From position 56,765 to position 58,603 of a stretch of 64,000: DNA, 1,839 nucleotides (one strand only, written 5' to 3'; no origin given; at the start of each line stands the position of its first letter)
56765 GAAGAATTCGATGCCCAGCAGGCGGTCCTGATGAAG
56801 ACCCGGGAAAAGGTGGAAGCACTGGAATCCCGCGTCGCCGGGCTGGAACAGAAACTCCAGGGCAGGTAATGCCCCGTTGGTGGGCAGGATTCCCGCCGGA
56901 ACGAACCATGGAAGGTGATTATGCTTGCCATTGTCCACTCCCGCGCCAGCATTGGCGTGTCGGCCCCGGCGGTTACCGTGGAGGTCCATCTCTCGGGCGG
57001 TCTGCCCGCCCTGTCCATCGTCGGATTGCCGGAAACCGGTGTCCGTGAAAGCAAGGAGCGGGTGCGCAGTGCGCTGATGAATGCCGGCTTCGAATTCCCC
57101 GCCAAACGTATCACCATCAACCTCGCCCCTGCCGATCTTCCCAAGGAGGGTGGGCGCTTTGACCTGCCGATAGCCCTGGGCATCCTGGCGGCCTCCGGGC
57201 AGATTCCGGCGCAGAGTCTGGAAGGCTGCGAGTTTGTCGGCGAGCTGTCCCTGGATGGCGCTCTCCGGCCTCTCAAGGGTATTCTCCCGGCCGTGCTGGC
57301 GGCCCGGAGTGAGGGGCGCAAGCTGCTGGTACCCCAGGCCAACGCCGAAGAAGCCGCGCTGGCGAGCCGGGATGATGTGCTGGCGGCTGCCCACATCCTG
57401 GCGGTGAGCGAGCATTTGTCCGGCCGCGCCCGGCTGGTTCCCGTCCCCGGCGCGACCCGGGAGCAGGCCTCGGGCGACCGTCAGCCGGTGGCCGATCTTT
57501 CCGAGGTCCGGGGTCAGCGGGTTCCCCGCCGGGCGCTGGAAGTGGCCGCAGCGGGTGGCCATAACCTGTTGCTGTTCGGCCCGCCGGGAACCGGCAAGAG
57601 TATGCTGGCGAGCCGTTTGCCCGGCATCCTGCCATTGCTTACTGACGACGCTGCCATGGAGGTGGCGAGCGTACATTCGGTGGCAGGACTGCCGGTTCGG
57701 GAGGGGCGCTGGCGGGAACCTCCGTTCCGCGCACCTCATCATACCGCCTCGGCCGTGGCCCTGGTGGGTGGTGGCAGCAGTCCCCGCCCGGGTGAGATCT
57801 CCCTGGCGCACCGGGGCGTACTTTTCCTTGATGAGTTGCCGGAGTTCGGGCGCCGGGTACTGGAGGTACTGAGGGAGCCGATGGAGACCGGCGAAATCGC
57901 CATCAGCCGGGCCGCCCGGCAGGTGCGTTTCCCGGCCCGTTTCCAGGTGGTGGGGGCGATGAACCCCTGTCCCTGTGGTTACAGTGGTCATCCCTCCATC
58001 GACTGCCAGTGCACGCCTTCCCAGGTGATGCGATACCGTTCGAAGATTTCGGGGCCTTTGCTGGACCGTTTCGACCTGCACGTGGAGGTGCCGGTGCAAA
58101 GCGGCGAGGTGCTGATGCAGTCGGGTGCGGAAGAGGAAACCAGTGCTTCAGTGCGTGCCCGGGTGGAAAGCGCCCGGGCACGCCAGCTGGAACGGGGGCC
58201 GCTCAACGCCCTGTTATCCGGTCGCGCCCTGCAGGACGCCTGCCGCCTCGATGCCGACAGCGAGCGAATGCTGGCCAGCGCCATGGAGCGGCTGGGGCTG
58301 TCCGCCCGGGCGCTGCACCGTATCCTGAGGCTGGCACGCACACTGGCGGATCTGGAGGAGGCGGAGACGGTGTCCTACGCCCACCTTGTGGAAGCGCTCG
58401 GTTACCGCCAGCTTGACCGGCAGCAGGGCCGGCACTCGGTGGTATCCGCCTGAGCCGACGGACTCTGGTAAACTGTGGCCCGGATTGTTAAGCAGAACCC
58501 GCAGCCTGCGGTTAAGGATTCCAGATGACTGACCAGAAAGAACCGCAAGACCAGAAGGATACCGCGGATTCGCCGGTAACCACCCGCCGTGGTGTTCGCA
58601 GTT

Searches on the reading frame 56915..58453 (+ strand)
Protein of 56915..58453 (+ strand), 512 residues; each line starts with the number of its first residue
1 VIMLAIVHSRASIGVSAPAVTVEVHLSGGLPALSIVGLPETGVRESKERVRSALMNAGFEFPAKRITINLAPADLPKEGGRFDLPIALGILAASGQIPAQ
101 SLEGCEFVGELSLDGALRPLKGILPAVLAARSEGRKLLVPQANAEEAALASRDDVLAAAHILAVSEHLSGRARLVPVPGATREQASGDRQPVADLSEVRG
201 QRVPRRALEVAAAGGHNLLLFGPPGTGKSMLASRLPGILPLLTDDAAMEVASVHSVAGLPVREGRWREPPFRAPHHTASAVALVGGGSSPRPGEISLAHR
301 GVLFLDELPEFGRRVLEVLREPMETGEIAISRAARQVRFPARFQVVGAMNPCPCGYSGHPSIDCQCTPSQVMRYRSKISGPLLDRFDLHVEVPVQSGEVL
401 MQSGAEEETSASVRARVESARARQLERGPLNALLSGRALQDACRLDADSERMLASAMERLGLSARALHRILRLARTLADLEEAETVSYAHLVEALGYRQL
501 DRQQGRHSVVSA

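Call 86: search_protein_families(library=pfam, max_evalue=0.00001, proteins=[window:56915-58453:+])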
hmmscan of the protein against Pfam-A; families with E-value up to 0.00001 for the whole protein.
window:56915-58453:+ (512 aa): 5 families
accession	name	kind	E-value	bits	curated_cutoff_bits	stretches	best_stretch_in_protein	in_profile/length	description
PF01078.27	Mg_chelatase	-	7.4e-95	316.6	20.3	1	194-396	1-203/207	Magnesium chelatase, subunit ChlI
PF13541.12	ChlI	-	1e-47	161.4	27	1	22-143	1-121/121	Subunit ChlI of Mg-chelatase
PF13335.12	Mg_chelatase_C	-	8.7e-29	100.4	26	1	408-498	2-94/94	Magnesium chelatase, subunit ChlI C-terminal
PF00493.29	MCM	-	5e-10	39.3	23.3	1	292-390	114-202/224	MCM P-loop domain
PF07728.20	AAA_5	-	7.2e-09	36.2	22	0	300-356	67-126/139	AAA domain (dynein-related subfamily)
